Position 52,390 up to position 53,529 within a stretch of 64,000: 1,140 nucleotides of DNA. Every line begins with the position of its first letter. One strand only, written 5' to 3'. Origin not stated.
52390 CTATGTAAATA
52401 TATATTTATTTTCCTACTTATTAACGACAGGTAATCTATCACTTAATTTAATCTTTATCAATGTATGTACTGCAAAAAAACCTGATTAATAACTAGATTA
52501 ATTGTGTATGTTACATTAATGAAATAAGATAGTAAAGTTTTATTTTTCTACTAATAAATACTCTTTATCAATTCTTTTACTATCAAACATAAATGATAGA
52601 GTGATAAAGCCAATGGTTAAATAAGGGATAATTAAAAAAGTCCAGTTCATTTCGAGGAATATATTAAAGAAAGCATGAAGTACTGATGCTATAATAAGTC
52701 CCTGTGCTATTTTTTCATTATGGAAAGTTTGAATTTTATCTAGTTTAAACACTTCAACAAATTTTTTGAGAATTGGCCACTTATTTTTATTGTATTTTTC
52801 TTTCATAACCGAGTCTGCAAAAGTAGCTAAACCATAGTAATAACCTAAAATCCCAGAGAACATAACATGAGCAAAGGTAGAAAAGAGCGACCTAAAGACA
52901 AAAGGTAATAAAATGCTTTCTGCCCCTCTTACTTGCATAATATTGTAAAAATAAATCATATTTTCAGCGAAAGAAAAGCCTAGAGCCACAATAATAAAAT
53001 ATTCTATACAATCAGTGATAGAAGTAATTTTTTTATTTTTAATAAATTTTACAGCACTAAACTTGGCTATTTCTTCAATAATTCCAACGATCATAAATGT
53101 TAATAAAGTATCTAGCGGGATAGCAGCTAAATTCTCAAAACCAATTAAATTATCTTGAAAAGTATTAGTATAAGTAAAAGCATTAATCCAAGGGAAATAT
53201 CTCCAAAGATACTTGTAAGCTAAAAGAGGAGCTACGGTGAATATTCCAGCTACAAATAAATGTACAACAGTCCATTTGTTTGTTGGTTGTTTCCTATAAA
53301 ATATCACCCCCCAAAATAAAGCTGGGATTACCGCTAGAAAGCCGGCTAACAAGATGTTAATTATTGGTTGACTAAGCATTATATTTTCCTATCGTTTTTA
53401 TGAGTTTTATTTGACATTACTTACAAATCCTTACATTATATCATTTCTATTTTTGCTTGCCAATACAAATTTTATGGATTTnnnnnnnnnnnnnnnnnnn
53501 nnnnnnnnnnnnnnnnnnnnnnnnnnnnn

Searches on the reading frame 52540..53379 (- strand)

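Call 8: search_protein_families(library=pfam, proteins=[window:52540-53379:-], max_evalue=0.001)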
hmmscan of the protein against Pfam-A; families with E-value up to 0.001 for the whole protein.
window:52540-53379:- (279 aa): 1 family
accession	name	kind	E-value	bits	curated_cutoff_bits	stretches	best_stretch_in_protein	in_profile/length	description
PF13367.11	PrsW-protease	-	1.3e-23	84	23.5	1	36-253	4-184/196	PrsW family intramembrane metalloprotease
